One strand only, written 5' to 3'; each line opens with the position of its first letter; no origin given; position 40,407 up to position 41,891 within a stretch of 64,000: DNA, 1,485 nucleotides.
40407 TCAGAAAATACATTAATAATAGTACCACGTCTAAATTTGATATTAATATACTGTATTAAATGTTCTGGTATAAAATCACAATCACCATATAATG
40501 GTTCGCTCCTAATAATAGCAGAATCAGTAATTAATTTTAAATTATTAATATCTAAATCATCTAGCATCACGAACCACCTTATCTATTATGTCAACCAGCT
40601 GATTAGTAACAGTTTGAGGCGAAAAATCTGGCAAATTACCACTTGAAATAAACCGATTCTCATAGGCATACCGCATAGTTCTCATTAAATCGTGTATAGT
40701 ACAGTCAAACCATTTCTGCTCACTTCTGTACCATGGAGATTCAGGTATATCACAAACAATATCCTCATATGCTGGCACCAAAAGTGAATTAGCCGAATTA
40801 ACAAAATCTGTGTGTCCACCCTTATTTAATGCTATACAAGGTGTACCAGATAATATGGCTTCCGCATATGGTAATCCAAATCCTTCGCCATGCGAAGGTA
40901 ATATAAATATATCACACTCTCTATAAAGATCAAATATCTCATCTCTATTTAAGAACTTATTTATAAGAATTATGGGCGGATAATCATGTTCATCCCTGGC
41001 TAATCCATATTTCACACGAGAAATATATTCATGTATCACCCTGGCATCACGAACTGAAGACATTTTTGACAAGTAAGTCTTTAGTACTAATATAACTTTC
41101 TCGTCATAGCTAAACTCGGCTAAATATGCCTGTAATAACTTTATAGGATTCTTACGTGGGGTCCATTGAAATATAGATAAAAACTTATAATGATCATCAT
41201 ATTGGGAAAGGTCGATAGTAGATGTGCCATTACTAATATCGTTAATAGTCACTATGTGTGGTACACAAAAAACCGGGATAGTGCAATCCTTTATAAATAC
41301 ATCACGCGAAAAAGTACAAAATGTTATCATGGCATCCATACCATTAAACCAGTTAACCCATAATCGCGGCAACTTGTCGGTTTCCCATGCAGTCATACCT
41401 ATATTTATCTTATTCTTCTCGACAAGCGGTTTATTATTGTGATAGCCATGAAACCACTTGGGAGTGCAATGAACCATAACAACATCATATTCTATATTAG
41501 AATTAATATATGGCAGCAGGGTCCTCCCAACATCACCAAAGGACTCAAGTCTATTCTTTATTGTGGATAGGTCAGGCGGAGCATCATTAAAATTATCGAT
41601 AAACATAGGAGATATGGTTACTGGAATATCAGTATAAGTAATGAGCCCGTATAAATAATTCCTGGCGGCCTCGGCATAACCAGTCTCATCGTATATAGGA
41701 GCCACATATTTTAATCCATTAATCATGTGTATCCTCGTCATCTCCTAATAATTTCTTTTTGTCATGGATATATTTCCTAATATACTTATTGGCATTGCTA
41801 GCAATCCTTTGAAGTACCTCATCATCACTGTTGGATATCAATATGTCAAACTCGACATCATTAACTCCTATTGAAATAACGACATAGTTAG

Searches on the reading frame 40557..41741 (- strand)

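Call 16: search_protein_families(library=pfam, proteins=[window:40557-41741:-], max_evalue=0.01)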
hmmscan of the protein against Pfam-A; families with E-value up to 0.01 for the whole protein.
window:40557-41741:- (394 aa): 3 families
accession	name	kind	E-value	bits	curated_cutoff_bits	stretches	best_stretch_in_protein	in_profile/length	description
PF00534.26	Glycos_transf_1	-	8.9e-13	48.6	26.4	1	262-325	79-143/172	Glycosyl transferases group 1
PF13692.12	Glyco_trans_1_4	-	2.2e-11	44.6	27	1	263-324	66-126/142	Glycosyl transferases group 1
PF20706.3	GT4-conflict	-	2e-08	34.1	26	1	265-346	271-349/385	Family 4 Glycosyltransferase in conflict systems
